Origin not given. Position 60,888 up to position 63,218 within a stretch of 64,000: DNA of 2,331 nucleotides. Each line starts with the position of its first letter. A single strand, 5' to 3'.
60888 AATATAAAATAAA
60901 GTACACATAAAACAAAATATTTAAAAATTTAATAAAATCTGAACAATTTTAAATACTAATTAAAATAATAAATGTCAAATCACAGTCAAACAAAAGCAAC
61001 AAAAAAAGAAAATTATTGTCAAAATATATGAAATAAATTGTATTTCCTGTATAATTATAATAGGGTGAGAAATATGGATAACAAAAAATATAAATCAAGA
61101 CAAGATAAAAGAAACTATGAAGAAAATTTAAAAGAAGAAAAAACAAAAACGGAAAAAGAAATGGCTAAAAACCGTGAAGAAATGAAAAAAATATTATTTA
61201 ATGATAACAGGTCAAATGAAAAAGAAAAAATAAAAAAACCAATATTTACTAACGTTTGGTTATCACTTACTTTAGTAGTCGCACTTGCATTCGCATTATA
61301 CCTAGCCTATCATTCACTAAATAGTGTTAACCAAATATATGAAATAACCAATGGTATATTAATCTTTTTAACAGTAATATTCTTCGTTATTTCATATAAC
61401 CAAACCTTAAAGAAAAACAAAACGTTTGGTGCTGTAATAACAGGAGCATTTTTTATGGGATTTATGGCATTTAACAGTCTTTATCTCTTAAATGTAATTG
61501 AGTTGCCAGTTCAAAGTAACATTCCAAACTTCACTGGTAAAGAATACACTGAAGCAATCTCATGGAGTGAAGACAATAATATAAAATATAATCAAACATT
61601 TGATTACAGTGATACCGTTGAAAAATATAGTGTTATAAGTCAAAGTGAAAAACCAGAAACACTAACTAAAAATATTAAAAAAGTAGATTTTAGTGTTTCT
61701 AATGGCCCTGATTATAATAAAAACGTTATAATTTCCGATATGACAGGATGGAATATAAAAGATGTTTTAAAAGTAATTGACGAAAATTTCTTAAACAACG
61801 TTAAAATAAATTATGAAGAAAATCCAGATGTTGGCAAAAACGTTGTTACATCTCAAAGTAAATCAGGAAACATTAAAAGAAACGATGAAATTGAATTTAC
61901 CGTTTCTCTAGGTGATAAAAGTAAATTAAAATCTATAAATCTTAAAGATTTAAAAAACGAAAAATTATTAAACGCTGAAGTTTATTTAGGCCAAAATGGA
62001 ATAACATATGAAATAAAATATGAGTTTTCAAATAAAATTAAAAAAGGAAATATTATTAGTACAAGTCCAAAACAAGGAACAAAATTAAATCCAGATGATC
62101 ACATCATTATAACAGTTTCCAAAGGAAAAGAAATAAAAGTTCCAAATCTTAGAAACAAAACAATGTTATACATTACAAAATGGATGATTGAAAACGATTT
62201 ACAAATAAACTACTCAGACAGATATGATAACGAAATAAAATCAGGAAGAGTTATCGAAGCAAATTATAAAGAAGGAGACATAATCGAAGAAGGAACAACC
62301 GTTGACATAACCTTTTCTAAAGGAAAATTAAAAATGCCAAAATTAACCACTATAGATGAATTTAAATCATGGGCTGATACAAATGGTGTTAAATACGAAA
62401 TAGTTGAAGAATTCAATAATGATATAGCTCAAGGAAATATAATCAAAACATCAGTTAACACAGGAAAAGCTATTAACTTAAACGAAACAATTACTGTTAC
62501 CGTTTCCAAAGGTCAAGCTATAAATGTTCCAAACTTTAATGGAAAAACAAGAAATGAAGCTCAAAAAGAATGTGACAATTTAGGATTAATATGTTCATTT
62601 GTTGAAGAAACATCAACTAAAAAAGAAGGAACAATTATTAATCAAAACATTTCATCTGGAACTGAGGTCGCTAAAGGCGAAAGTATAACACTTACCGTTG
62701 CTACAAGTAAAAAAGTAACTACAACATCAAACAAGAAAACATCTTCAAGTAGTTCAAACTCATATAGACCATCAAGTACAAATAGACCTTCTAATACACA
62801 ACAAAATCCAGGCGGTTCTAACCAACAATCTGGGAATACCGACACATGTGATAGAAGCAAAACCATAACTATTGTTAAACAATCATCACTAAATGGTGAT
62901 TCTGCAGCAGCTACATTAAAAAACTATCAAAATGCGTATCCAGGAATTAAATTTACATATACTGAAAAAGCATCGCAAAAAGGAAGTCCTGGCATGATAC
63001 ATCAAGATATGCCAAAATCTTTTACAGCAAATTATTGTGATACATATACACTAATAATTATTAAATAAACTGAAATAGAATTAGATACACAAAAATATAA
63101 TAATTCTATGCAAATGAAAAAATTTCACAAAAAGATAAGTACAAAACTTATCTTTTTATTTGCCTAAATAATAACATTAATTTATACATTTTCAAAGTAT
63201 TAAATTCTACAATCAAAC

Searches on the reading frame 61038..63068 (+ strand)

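Call 30: search_protein_families(library=pfam, proteins=[window:61038-63068:+], max_evalue=0.001)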
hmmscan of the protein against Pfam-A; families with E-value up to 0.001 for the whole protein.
window:61038-63068:+ (676 aa): 1 family
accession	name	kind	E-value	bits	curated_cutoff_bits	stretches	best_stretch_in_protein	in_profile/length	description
PF03793.24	PASTA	-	5.6e-61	202.8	23.2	6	496-555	2-63/64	PASTA domain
